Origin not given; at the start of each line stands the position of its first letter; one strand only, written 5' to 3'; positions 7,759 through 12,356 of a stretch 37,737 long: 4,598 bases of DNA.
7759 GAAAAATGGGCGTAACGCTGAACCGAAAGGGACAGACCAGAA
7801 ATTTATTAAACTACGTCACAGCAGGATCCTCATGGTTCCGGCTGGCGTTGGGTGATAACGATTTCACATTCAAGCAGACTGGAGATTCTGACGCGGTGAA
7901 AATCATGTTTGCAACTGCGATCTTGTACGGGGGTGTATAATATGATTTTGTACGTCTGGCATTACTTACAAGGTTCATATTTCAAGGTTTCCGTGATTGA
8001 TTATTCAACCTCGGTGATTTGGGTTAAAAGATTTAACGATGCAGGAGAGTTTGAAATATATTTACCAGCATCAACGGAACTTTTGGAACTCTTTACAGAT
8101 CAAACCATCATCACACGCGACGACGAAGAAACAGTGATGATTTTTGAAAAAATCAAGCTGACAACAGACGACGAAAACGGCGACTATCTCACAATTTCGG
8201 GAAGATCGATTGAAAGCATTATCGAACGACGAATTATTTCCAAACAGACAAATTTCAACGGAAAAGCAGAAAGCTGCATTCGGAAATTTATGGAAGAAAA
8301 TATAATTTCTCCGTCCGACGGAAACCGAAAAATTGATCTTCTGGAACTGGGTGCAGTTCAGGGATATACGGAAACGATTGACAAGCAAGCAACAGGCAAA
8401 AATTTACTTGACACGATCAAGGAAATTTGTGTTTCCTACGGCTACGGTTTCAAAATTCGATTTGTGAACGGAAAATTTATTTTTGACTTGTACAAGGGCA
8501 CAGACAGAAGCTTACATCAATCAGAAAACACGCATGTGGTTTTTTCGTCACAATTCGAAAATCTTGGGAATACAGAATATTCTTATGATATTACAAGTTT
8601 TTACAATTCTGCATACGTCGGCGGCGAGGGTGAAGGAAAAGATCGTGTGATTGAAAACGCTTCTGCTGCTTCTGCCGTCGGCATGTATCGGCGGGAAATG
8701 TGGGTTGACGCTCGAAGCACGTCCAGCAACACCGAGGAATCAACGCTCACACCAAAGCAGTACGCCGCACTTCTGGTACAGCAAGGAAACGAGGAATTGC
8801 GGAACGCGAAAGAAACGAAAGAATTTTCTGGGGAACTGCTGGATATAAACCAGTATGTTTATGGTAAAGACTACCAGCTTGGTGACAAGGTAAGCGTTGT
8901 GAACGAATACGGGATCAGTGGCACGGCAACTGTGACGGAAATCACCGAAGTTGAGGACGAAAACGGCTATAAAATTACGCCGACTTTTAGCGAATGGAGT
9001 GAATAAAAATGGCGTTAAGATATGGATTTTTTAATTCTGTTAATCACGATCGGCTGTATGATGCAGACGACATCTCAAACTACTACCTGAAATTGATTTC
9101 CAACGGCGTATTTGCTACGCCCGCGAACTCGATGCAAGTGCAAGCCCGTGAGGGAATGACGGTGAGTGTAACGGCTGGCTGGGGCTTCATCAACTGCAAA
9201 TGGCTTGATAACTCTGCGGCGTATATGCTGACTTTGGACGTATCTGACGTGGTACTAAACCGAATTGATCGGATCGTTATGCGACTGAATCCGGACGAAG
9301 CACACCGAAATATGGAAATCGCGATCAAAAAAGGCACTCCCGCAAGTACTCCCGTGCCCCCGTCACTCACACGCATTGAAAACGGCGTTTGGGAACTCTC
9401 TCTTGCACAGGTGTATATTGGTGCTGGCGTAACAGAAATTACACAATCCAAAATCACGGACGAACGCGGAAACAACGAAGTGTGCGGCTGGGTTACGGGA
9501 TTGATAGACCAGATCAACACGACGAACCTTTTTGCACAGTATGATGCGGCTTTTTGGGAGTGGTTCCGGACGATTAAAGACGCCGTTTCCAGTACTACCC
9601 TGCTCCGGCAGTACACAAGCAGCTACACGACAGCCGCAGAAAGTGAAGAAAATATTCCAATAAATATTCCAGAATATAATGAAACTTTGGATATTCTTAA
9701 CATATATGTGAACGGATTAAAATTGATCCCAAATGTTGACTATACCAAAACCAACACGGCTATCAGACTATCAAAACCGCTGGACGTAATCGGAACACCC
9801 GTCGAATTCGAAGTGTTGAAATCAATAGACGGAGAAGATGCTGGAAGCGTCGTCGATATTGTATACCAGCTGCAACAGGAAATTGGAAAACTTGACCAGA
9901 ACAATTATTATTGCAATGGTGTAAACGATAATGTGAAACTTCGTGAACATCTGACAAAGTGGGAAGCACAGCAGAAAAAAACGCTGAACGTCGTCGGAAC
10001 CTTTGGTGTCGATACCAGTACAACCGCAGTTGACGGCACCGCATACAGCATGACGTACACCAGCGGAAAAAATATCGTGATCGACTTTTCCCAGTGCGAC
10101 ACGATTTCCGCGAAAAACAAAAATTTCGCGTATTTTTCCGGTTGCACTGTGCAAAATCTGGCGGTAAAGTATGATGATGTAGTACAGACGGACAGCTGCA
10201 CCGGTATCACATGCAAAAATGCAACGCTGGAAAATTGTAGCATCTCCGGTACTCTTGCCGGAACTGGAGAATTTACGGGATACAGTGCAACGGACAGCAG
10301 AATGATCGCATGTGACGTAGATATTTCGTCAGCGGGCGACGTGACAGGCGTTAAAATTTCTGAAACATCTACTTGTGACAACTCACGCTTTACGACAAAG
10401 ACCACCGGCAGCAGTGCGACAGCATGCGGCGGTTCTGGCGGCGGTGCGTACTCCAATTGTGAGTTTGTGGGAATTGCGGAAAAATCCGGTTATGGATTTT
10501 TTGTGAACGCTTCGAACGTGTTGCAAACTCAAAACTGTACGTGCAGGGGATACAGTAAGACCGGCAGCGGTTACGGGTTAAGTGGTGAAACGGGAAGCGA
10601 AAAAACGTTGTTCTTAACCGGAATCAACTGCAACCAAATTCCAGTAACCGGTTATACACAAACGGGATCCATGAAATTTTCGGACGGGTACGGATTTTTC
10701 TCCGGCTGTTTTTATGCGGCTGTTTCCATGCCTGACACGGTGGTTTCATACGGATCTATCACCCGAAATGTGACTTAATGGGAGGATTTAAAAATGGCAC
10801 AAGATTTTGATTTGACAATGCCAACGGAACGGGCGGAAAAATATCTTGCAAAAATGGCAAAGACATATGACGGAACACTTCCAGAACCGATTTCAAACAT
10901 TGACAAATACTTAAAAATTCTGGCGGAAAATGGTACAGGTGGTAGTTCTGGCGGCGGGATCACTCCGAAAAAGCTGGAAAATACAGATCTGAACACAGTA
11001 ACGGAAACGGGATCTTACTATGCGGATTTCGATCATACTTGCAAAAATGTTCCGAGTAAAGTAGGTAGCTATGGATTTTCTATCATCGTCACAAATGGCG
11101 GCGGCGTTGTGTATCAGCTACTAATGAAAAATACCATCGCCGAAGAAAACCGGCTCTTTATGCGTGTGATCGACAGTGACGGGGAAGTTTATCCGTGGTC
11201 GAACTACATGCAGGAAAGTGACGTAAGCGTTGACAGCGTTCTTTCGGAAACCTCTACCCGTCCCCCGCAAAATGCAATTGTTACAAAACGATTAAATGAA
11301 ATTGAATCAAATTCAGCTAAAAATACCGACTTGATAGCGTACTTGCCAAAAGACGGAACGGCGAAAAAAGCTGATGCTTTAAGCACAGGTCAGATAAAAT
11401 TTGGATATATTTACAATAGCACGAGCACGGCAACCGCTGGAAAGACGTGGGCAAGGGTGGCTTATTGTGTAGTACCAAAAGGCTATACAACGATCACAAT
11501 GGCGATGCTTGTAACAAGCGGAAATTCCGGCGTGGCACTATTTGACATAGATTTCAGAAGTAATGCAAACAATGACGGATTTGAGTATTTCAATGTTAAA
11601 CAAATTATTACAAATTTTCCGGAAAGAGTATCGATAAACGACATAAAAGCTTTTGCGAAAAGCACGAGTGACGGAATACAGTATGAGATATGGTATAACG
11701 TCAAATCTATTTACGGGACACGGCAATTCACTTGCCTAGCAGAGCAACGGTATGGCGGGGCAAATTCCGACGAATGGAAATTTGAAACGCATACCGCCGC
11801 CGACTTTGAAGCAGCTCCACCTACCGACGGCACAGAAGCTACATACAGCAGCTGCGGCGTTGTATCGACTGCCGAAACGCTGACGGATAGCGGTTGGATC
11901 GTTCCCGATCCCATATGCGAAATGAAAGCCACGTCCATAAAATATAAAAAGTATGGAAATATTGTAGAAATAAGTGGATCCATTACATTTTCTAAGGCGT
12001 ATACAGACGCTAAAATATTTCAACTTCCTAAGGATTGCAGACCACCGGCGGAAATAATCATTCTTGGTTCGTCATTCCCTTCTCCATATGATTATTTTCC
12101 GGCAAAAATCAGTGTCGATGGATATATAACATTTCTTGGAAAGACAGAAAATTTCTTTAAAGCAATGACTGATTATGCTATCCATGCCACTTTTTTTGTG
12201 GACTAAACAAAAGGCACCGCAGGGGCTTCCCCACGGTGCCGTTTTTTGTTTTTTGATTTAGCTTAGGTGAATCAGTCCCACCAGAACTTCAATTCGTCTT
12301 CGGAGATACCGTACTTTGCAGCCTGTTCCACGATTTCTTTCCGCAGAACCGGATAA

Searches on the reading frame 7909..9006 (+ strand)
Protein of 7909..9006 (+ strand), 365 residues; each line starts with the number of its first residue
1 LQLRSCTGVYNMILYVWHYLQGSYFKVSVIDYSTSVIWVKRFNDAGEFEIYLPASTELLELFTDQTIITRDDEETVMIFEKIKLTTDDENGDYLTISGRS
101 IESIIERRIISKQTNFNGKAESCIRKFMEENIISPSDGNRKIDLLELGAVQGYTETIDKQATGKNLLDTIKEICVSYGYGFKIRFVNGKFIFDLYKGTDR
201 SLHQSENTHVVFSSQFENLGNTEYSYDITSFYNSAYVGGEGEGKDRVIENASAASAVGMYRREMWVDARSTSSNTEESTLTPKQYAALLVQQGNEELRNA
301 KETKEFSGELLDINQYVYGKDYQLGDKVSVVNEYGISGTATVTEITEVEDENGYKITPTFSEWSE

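Call 111: search_protein_families(library=phrogs, proteins=[window:7909-9006:+], max_evalue=0.00001)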
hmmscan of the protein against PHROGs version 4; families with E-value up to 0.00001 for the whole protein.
window:7909-9006:+ (365 aa): 2 families
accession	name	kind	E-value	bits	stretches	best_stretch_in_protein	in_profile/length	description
phrog_538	-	tail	6.1e-107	359.9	1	23-364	37-377/684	minor tail protein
phrog_33036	-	unknown function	4.2e-11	44.1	1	273-361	16-105/120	-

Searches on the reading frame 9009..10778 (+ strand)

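Call 111: search_protein_families(library=phrogs, proteins=[window:9009-10778:+], max_evalue=0.00001)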
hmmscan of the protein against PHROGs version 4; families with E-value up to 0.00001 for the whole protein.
window:9009-10778:+ (589 aa): 9 families
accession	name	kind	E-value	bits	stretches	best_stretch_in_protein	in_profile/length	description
phrog_1220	-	head and packaging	3.8e-69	235.5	1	1-191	6-225/574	head protein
phrog_27282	-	unknown function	2.3e-51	176.1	1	1-197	1-192/445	-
phrog_9534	-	head and packaging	5.7e-49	168.4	1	6-210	5-190/303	head protein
phrog_35103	-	unknown function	2.7e-42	145.8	1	8-180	7-177/916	-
phrog_5339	-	head and packaging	3.6e-41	142.2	1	1-211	4-200/633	virion structural protein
phrog_18805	-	unknown function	6.9e-29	102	1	1-178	1-177/457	-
phrog_17342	-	unknown function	3.4e-16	60.4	1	28-153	27-157/326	-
phrog_13571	-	head and packaging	2.1e-10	41.4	1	32-150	27-146/356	virion structural protein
phrog_3398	-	head and packaging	7.5e-07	29.8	1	33-153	42-166/359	virion structural protein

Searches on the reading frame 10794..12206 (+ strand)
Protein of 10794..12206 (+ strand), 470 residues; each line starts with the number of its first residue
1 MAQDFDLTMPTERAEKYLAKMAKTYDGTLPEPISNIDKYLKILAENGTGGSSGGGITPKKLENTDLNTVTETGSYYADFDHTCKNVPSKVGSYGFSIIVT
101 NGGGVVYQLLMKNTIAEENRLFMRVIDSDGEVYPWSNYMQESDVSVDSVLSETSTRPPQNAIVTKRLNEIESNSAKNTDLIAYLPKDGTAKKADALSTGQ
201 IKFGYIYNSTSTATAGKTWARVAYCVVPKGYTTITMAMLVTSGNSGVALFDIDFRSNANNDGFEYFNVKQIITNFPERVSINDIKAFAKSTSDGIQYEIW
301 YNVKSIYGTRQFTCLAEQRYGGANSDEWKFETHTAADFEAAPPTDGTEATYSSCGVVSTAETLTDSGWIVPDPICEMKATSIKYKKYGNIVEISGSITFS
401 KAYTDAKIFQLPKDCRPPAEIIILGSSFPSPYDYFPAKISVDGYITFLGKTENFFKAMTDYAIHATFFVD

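Call 6: search_protein_families(library=phrogs, proteins=[window:10794-12206:+], max_evalue=0.1)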
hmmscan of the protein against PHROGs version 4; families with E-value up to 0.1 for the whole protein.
window:10794-12206:+ (470 aa): 3 families
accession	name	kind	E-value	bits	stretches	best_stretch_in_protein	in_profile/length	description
phrog_3639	-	tail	7.7e-06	26.3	1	223-448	245-453/474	minor tail protein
phrog_287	-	tail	0.0009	19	1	52-142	432-532/628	minor tail protein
phrog_6614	-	tail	0.0091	15.6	1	46-139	295-393/548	minor tail protein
